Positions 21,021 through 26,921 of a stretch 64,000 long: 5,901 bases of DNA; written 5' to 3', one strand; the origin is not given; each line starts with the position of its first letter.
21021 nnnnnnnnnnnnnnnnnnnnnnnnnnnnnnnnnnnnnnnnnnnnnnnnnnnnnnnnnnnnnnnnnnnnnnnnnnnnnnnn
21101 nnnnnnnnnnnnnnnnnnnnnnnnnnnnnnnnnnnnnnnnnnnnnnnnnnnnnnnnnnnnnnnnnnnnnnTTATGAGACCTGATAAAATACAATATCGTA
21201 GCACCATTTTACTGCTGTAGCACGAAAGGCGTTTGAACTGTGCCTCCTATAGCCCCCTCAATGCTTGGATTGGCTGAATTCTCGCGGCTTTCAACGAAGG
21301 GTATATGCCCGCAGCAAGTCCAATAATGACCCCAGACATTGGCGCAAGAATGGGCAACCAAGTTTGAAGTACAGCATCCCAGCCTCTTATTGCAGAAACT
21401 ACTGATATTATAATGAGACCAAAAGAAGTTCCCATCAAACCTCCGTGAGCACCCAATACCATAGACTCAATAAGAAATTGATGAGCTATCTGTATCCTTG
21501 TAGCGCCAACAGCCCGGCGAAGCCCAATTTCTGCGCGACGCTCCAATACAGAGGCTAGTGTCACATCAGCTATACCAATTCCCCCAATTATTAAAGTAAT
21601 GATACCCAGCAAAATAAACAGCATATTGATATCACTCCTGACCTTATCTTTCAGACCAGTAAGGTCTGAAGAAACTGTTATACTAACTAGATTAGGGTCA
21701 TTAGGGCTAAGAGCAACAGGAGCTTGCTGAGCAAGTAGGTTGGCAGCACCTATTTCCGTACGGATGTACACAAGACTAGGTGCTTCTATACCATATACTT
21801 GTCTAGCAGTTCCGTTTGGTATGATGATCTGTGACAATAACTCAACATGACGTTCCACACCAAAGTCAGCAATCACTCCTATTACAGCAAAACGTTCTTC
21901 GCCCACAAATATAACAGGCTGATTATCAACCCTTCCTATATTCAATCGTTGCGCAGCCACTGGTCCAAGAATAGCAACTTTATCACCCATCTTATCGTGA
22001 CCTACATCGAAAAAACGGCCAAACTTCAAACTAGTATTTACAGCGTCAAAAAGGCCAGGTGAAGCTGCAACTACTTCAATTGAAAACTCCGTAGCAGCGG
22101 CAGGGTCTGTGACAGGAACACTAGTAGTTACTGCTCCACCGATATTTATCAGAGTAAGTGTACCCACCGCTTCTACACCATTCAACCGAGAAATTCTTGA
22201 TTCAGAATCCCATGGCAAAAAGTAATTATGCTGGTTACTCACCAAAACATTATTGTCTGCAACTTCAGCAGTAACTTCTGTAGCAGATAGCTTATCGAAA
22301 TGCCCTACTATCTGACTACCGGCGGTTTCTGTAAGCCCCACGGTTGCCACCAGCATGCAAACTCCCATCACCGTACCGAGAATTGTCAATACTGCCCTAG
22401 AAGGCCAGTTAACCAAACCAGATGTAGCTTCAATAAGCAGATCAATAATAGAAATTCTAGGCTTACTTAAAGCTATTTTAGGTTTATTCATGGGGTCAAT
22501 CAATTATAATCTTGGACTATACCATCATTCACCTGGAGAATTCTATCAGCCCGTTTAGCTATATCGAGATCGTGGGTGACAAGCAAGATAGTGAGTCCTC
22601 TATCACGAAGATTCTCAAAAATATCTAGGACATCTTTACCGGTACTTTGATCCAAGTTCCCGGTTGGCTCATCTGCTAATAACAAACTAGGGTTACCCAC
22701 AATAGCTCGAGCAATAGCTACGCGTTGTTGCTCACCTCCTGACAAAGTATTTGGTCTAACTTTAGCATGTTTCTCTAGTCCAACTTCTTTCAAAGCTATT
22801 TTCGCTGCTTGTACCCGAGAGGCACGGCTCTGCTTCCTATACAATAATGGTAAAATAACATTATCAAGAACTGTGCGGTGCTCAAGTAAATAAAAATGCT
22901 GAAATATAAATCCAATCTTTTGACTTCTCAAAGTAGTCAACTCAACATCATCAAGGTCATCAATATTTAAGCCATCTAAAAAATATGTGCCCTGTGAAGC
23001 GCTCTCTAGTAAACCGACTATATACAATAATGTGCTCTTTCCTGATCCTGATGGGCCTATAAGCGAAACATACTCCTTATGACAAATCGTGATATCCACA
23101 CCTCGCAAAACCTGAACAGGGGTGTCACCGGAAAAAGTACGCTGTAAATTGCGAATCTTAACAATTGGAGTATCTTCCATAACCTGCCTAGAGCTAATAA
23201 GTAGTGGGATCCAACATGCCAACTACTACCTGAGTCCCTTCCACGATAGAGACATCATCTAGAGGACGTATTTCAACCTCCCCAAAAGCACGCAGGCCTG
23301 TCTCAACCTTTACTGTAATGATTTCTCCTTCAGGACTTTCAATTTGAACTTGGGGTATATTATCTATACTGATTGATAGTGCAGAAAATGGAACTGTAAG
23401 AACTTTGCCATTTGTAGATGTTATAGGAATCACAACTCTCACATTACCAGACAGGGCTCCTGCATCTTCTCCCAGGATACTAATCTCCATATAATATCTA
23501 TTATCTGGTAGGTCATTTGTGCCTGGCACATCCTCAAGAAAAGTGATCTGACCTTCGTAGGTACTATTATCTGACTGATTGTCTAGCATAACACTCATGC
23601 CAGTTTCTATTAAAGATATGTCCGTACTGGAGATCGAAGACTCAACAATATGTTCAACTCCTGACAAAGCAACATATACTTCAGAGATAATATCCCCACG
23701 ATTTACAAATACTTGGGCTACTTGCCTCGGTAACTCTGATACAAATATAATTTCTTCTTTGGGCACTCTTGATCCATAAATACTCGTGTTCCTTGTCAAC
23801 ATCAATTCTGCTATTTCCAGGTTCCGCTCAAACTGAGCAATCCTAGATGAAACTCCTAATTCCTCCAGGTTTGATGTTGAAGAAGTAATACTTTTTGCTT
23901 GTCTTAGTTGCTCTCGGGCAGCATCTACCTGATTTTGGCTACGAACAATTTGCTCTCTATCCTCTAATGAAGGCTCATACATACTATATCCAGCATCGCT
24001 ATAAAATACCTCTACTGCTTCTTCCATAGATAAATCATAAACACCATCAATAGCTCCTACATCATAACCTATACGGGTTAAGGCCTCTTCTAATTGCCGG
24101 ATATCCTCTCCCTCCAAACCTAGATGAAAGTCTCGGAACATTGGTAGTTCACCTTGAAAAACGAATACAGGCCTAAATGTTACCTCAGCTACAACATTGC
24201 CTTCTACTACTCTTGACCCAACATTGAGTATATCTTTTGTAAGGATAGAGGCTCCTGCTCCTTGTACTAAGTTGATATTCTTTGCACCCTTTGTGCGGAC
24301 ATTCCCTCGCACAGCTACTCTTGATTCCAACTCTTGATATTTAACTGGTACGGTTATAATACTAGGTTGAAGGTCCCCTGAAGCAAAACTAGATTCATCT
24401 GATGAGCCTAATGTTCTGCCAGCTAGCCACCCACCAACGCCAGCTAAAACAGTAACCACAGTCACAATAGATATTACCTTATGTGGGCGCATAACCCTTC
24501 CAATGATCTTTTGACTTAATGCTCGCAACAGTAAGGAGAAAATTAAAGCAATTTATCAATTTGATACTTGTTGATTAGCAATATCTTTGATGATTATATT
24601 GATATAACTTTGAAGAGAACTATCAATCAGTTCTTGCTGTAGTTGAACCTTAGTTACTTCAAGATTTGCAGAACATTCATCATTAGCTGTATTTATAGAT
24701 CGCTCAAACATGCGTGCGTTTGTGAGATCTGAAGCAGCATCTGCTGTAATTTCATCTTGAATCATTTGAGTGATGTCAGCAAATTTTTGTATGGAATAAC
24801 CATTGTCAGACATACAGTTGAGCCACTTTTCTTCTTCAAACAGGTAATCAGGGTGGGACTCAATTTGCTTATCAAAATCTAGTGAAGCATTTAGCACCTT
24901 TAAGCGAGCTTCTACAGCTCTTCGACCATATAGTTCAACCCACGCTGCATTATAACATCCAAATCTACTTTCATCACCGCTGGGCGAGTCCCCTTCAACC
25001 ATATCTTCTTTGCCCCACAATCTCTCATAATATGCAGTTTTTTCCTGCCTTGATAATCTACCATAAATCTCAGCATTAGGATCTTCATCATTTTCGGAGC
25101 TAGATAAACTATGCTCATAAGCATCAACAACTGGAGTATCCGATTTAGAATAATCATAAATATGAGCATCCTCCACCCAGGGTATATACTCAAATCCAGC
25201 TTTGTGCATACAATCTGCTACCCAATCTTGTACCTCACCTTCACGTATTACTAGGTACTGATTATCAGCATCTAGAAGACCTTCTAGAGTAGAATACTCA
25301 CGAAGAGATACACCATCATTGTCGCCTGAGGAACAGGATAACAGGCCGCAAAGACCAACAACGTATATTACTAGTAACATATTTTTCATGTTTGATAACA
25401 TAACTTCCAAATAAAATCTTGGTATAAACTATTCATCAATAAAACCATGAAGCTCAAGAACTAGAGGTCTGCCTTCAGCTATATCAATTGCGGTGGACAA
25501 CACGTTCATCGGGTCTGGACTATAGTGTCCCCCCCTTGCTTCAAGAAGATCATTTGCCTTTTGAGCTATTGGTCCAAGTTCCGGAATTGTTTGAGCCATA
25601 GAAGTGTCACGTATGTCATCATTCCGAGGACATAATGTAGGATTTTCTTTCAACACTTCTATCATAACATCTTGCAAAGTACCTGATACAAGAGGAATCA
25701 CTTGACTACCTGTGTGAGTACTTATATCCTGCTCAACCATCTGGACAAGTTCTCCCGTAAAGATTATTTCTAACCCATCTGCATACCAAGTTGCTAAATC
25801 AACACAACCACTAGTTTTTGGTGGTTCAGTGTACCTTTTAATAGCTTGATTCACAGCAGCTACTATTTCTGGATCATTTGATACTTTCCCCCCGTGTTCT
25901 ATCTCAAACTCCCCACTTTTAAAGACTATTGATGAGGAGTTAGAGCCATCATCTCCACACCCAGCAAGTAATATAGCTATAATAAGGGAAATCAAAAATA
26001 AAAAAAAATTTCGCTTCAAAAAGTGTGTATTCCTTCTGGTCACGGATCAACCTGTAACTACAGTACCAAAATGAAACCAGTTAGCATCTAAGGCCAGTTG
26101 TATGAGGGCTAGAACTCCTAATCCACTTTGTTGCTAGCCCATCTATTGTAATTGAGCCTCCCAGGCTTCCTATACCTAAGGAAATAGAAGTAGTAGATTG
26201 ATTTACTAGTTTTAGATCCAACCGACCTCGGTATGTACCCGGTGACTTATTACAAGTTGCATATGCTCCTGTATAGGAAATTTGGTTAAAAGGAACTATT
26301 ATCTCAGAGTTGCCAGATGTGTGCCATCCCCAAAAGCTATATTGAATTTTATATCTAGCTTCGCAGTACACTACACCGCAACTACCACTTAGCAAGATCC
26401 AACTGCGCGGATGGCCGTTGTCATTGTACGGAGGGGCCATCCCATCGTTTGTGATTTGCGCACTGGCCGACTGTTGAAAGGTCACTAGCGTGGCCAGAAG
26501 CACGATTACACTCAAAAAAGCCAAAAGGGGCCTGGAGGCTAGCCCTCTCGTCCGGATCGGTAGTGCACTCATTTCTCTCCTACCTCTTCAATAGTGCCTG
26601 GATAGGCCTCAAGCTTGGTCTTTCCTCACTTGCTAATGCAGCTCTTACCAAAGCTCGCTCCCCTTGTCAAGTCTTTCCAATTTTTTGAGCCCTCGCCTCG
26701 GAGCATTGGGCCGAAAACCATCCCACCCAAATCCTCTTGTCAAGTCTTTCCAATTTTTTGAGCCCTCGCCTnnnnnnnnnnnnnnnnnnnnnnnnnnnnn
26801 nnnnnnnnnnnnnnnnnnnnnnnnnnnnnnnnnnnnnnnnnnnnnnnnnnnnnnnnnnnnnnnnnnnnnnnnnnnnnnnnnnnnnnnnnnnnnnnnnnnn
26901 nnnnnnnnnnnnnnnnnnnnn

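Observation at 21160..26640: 5.5-kb low-GC island inserted into the conserved hpf-comF junction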

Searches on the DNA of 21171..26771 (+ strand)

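Call 68: search_dna_similar(query=window:21171-26771:+, collection=plasmids, mode=distant, max_rows=10)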
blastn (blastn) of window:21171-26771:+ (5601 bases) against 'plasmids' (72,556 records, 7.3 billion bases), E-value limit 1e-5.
Records with a match: 12; places in all: 12; records where one place covers at least 80% of the query: 0.
Best place of each record, by identity: 80-90% 1; 60-80% 11.
By first word of the organism name: Bacillus 5; Staphylococcus 3; Clostridium 1; Rossellomorea 1; Vibrio 1; Legionella 1.
By predicted mobility (MOB-suite, as given by PLSDB): non-mobilizable 8; mobilizable 4.
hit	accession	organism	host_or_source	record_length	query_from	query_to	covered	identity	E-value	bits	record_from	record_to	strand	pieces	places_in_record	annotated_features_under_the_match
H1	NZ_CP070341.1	Bacillus cereus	Bombyx mori,whole organism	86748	1438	1575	2%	72.1%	6e-6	64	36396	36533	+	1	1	ABC transporter ATP-binding protein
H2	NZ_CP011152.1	Bacillus cereus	cell culture,soil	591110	1444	1572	2%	73.5%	2e-6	64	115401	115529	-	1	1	ABC transporter ATP-binding protein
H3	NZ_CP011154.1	Bacillus cereus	cell culture,soil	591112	1444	1572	2%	73.5%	2e-6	64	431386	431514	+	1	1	ABC transporter ATP-binding protein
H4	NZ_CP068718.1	Bacillus cereus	single cell,oral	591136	1444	1572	2%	73.5%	2e-6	64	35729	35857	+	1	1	ABC transporter ATP-binding protein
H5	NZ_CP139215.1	Bacillus cereus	environmental samples,soil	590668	1444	1572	2%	73.5%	2e-6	64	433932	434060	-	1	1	ABC transporter ATP-binding protein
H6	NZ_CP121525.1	Staphylococcus epidermidis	Homo sapiens,Forehead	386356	1490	1585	2%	79.4%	8e-11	79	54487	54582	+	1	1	ABC transporter ATP-binding protein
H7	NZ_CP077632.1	Clostridium estertheticum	single colony,bovine feces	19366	1477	1579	2%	73.8%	2e-6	65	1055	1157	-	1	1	ABC transporter ATP-binding protein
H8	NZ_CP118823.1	Staphylococcus epidermidis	Camelus dromedarius,Bactrial agar ...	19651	1490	1585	2%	78.4%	3e-9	74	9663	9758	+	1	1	ABC transporter ATP-binding protein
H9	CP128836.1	Rossellomorea sp. AcN35-11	-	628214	1479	1572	2%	80.0%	8e-11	80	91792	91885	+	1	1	ftsE: cell division ATP-binding protein FtsE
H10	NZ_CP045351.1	Vibrio aquimaris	pure culture,Non-filtered water from ...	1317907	1476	1572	2%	77.3%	3e-10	77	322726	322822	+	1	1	none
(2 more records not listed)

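Call 69: search_dna_similar(query=window:21171-26771:+, collection=phages, mode=distant, max_rows=10)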
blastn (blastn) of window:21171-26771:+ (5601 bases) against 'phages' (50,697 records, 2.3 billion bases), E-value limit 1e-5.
Records with a match: 2; places in all: 2; records where one place covers at least 80% of the query: 0.
Best place of each record, by identity: 60-80% 2.
By first word of the organism name: Staphylococcus 2.
By host as written in the record: Staphylococcus aureus 2.
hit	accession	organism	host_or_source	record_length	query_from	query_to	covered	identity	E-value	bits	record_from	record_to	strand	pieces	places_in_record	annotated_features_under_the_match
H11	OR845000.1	Staphylococcus phage SA 1306 Kay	Staphylococcus aureus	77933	1490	1572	1%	78.6%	5e-7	64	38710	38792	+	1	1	record has no annotation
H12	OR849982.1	Staphylococcus phage SA 1298 Kay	Staphylococcus aureus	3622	1490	1572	1%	78.6%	5e-7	64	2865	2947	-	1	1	record has no annotation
